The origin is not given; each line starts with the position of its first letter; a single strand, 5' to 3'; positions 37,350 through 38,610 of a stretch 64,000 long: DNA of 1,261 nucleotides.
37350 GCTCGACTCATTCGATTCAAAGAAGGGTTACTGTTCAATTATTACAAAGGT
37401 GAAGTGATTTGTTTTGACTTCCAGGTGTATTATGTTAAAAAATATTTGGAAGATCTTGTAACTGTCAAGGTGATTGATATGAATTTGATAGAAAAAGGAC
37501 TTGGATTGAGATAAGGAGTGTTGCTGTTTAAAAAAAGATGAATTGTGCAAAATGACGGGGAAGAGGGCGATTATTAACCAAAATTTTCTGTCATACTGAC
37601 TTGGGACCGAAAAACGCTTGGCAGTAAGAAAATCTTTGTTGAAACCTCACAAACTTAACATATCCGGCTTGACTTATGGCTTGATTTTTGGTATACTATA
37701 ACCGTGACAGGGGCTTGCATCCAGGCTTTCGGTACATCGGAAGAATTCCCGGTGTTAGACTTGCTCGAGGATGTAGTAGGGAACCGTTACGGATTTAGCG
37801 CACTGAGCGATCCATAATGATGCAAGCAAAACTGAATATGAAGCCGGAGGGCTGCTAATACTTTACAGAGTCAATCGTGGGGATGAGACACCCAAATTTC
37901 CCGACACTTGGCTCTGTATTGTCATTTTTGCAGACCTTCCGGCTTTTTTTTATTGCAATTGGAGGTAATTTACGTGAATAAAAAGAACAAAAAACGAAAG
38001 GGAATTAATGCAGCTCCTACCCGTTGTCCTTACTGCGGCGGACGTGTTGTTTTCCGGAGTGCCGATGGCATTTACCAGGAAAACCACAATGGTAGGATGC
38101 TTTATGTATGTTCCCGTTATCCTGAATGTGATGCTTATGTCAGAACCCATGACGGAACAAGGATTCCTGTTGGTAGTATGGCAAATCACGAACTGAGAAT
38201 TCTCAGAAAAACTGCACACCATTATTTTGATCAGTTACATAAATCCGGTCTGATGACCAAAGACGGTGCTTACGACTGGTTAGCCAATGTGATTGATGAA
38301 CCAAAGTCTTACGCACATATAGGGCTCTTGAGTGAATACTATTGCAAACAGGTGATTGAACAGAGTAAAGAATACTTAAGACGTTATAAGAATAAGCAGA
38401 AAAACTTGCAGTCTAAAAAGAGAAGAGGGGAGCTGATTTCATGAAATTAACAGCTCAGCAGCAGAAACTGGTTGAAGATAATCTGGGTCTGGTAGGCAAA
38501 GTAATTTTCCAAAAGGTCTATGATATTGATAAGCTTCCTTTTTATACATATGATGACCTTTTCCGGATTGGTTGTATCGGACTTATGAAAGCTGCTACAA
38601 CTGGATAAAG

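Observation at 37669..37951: Consensus promoter driving a ~245-nt highly structured RNA ahead of a zinc-ribbon/sigma operon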

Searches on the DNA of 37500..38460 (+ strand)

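Call 40: search_rna_families(sources=[L061, L063, L066, L071, L074, L019, L036, L069, L060, L035, L042], threshold=gathering)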
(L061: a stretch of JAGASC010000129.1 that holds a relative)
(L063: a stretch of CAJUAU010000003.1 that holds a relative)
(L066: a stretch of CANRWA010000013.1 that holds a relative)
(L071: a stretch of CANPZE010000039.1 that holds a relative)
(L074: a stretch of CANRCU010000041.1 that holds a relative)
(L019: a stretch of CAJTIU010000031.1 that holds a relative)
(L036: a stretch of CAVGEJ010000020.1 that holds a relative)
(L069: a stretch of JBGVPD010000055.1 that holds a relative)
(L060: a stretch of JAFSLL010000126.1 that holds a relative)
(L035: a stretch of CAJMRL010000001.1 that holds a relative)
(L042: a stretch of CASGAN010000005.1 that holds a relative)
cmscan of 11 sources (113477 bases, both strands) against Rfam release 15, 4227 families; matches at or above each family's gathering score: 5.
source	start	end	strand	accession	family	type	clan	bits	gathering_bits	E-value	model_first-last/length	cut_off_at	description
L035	5688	5808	+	RF02966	DUF3268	Gene; sRNA;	-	112.3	65.3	1.4e-22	1-121/121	no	DUF3268 RNA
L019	5570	5686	+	RF02966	DUF3268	Gene; sRNA;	-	110.2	65.3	4.8e-22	1-121/121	no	DUF3268 RNA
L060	5756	5876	+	RF02966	DUF3268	Gene; sRNA;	-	109.1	65.3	9e-22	1-121/121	no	DUF3268 RNA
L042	5747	5866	+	RF02966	DUF3268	Gene; sRNA;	-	105.6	65.3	6.8e-21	1-121/121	no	DUF3268 RNA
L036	5762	5878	+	RF02966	DUF3268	Gene; sRNA;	-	75.1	65.3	3.7e-13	1-121/121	no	DUF3268 RNA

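Call 45: search_dna_similar(query=window:37660-38460:+, collection=plasmids, mode=distant, max_rows=15)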
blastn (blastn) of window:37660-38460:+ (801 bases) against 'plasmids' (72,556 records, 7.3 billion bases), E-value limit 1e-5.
No match.

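Call 46: search_dna_similar(query=window:37660-38460:+, collection=phages, mode=distant, max_rows=15)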
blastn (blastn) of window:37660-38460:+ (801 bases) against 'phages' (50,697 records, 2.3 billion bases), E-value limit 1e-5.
No match.

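Call 69: search_rna_families(source=window, start=37500, end=38050, threshold=evalue, max_evalue=1)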
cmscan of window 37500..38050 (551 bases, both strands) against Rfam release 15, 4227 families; matches with E-value up to 1: 2.
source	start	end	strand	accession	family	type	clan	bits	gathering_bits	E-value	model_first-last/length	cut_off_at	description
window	37706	37828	+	RF02966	DUF3268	Gene; sRNA;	-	106.2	65.3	2.3e-23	1-121/121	no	DUF3268 RNA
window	37873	37959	-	RF01675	CrcZ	Gene; sRNA;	-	11.8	95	0.67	1-398/398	no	Pseudomonas sRNA CrcZ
